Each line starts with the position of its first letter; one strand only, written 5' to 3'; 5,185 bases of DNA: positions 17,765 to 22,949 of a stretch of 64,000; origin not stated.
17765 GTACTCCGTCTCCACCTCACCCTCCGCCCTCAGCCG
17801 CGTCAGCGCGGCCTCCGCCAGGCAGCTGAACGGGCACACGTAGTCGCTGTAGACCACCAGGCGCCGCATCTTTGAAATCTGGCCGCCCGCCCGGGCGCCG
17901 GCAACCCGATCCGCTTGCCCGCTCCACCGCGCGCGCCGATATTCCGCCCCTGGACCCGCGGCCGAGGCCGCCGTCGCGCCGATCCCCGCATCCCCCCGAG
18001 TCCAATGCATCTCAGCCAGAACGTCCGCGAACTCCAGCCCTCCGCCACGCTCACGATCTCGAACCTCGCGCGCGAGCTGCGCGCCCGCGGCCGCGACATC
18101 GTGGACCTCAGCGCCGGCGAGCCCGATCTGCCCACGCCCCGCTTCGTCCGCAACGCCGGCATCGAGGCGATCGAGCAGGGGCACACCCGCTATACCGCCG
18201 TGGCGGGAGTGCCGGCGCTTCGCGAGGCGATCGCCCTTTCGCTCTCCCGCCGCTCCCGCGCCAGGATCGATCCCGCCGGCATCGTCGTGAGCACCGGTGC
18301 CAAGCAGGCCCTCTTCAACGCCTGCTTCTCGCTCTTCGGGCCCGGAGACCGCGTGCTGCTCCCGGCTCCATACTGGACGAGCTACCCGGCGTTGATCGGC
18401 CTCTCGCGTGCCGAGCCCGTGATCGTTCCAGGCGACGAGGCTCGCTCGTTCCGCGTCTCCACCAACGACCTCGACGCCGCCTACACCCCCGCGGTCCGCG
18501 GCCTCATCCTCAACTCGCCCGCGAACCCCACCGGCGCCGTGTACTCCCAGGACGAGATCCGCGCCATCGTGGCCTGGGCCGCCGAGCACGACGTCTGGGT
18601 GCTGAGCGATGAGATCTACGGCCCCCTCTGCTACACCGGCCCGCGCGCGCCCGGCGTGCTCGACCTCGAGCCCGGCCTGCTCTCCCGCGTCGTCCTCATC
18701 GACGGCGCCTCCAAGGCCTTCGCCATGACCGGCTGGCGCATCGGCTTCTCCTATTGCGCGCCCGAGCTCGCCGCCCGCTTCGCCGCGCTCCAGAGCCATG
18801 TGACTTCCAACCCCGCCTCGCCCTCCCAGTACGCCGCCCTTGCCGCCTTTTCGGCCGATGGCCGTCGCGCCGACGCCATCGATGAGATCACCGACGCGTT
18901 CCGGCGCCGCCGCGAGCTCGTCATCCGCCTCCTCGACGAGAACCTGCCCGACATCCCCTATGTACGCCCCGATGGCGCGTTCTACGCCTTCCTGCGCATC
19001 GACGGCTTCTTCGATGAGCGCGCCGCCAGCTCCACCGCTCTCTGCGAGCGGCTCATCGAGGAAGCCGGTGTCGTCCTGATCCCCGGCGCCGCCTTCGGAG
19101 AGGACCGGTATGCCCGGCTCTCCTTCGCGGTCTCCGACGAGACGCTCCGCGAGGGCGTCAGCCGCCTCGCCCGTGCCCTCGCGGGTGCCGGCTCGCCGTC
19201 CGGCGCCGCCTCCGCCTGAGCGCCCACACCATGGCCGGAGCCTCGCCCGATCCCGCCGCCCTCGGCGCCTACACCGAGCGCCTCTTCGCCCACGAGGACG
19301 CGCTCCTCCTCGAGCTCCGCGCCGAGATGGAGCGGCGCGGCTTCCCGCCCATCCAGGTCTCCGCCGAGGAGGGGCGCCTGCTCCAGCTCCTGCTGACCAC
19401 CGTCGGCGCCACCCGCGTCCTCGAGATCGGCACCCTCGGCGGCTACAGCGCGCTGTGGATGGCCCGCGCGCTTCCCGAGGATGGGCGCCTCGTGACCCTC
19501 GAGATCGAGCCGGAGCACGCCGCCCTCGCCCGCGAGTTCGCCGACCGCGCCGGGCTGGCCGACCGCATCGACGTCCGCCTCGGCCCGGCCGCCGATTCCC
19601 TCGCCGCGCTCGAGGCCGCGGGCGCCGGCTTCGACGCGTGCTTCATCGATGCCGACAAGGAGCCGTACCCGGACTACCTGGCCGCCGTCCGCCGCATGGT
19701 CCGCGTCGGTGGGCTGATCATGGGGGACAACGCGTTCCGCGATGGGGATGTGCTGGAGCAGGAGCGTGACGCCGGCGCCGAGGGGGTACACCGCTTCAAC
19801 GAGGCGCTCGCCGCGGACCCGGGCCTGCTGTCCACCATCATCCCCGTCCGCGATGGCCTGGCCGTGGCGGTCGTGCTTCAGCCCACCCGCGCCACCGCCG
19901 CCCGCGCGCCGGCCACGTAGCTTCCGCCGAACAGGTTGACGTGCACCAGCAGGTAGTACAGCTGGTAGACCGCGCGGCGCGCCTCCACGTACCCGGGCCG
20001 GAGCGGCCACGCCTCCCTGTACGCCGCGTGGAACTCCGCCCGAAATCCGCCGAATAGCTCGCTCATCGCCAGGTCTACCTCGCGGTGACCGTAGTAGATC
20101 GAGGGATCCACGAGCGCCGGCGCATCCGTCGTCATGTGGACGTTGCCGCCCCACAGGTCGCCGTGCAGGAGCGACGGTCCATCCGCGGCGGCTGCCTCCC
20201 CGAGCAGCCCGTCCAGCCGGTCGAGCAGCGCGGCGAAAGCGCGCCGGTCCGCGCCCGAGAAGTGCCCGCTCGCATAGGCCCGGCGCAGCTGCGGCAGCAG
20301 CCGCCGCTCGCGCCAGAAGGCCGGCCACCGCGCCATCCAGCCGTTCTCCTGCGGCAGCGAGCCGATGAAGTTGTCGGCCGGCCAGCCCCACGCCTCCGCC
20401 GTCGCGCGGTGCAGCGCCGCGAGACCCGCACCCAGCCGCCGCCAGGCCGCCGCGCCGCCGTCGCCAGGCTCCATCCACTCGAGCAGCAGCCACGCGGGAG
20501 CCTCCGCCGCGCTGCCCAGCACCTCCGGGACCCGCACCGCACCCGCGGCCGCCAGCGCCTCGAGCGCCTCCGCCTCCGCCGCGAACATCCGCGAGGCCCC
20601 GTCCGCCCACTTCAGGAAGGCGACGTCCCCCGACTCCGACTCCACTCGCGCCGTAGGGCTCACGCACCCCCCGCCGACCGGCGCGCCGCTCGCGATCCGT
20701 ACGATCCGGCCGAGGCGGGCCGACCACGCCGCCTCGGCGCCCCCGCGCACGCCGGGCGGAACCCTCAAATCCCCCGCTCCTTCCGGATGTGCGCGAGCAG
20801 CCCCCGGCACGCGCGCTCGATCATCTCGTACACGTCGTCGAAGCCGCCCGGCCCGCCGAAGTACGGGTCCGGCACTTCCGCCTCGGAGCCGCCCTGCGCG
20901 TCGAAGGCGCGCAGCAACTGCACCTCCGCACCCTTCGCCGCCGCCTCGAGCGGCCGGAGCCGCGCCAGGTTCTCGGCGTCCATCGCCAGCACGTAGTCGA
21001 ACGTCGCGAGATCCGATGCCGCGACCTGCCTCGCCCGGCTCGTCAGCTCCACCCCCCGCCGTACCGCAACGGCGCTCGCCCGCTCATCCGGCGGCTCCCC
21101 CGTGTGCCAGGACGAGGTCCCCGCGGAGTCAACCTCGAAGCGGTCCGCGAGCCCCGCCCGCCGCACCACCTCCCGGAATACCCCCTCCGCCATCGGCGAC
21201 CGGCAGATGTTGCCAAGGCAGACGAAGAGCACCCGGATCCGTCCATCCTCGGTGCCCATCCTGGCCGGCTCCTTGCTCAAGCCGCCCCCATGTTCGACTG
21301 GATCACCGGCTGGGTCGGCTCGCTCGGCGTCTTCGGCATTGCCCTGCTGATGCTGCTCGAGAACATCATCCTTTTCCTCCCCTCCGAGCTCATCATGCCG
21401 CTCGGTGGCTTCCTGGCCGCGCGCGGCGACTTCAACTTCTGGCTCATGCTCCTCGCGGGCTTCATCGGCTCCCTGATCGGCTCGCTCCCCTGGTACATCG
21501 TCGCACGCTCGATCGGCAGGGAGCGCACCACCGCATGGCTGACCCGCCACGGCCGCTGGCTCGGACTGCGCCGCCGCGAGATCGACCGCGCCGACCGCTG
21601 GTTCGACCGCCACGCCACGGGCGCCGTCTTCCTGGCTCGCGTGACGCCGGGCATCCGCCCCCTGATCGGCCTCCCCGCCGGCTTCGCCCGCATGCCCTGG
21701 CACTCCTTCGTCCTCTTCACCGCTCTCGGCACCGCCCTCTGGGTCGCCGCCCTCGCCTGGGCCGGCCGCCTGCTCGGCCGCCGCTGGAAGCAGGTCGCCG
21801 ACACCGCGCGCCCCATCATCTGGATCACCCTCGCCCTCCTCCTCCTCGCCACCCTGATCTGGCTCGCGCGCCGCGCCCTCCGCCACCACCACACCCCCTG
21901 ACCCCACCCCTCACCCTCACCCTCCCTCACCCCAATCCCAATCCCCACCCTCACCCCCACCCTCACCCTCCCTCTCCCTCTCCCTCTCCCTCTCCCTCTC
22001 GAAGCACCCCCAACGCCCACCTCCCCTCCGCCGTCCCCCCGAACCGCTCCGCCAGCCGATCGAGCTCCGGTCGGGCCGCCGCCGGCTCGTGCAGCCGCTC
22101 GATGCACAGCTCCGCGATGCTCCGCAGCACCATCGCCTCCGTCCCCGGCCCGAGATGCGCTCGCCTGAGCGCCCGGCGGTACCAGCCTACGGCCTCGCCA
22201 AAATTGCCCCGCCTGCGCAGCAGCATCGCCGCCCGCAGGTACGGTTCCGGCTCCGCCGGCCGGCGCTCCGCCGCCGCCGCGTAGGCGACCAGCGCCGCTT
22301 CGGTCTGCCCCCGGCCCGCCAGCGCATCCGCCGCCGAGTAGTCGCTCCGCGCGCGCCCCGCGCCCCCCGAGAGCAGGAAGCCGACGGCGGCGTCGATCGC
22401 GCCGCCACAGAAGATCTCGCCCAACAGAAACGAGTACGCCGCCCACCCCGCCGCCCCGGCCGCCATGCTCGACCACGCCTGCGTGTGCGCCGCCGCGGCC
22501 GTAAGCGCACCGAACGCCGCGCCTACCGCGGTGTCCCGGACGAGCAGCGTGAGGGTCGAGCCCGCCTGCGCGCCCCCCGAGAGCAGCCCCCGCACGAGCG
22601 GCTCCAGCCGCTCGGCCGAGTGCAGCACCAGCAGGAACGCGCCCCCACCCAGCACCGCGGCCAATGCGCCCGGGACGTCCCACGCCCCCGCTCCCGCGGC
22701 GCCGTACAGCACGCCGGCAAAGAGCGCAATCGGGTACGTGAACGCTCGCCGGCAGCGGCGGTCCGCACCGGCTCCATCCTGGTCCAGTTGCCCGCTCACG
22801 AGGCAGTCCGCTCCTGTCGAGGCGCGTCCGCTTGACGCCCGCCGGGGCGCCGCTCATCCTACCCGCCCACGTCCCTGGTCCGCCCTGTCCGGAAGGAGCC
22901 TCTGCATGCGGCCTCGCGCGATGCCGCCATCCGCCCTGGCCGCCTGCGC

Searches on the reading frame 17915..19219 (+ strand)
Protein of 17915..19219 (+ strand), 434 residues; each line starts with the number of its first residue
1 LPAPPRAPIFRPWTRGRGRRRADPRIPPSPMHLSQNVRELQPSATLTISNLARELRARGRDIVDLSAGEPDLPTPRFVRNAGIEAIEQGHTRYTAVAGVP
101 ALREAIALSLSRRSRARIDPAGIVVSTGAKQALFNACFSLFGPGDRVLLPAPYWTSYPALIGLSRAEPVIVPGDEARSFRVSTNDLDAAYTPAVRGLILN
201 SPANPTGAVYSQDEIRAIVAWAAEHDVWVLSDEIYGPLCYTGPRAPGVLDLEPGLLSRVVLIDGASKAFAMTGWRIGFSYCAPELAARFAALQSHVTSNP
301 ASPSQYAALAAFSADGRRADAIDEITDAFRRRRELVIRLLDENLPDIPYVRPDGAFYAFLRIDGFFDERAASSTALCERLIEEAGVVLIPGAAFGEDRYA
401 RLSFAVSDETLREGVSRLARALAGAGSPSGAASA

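Call 18: search_protein_families(library=pfam, proteins=[window:17915-19219:+], max_evalue=0.001)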
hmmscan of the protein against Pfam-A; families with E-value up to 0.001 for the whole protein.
window:17915-19219:+ (434 aa): 1 family
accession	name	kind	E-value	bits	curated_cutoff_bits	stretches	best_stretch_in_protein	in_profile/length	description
PF00155.27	Aminotran_1_2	-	5.9e-70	236.7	19.7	1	61-418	2-361/361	Aminotransferase class I and II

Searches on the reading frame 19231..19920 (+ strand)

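Call 18: search_protein_families(library=pfam, proteins=[window:19231-19920:+], max_evalue=0.001)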
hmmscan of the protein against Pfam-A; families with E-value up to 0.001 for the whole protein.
window:19231-19920:+ (229 aa): 4 families
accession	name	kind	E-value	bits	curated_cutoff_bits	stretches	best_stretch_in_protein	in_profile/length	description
PF01596.23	Methyltransf_3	-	4.1e-51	173.6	22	1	20-213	5-201/204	O-methyltransferase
PF13578.12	Methyltransf_24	-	8.8e-15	55.9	26.3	1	64-167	1-104/105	Methyltransferase domain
PF13649.12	Methyltransf_25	-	5.2e-06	27.5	27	1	63-161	1-97/97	Methyltransferase domain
PF01135.25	PCMT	-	0.00051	20.3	20.3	1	51-118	66-131/210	Protein-L-isoaspartate(D-aspartate) O-methyltransferase (PCMT)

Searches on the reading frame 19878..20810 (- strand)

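Call 19: search_protein_families(library=pfam, proteins=[window:19878-20810:-], max_evalue=0.001)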
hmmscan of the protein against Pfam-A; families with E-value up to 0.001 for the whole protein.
window:19878-20810:- (310 aa): 2 families
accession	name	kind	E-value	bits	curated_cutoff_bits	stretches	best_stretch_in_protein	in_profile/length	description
PF03881.20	Fructosamin_kin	-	4.9e-76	256.2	22.4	1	28-308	8-284/288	Fructosamine kinase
PF01636.29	APH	-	9.2e-14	52.2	23.2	1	44-269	4-230/239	Phosphotransferase enzyme family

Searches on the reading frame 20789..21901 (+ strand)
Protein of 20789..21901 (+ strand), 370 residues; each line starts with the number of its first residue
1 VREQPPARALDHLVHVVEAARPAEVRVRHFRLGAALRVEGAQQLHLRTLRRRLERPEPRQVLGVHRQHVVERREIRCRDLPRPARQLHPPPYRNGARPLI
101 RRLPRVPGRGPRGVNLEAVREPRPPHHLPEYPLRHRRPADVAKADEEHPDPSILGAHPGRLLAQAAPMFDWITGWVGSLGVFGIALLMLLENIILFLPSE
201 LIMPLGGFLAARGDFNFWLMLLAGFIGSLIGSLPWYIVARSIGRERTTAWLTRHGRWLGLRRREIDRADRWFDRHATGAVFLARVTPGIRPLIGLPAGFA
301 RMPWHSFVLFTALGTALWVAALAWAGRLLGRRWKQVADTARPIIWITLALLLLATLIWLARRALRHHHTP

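Call 19: search_protein_families(library=pfam, proteins=[window:20789-21901:+], max_evalue=0.001)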
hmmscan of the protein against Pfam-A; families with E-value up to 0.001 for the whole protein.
window:20789-21901:+ (370 aa): 1 family
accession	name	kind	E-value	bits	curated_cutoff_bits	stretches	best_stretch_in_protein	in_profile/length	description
PF09335.16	VTT_dom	-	3.5e-22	79.6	33.9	1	197-327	1-122/123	VTT domain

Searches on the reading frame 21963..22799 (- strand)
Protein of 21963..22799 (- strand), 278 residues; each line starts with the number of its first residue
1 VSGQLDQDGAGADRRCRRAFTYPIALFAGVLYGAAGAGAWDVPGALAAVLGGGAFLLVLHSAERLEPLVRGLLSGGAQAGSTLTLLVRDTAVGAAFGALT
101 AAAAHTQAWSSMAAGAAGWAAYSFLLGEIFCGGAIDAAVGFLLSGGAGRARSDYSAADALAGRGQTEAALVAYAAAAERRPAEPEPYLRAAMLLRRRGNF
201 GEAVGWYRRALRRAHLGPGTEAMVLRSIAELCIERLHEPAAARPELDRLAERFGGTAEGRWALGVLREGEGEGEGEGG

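Call 19: search_protein_families(library=pfam, proteins=[window:21963-22799:-], max_evalue=0.001)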
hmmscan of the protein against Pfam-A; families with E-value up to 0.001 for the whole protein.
window:21963-22799:- (278 aa): 5 families
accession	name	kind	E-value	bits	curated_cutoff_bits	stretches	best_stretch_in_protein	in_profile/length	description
PF13428.12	TPR_14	-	2.3e-05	25.1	23.5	0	184-214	1-31/44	Tetratricopeptide repeat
PF13424.12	TPR_12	-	7e-05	23.4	30.1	1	187-244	6-66/77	Tetratricopeptide repeat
PF13432.12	TPR_16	-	7.2e-05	23.6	32.7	1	154-214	1-61/65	Tetratricopeptide repeat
PF13414.12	TPR_11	-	0.0001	22.3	26.8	0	158-188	2-32/42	TPR repeat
PF07719.23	TPR_2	-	0.00013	22.2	27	0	185-213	2-30/34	Tetratricopeptide repeat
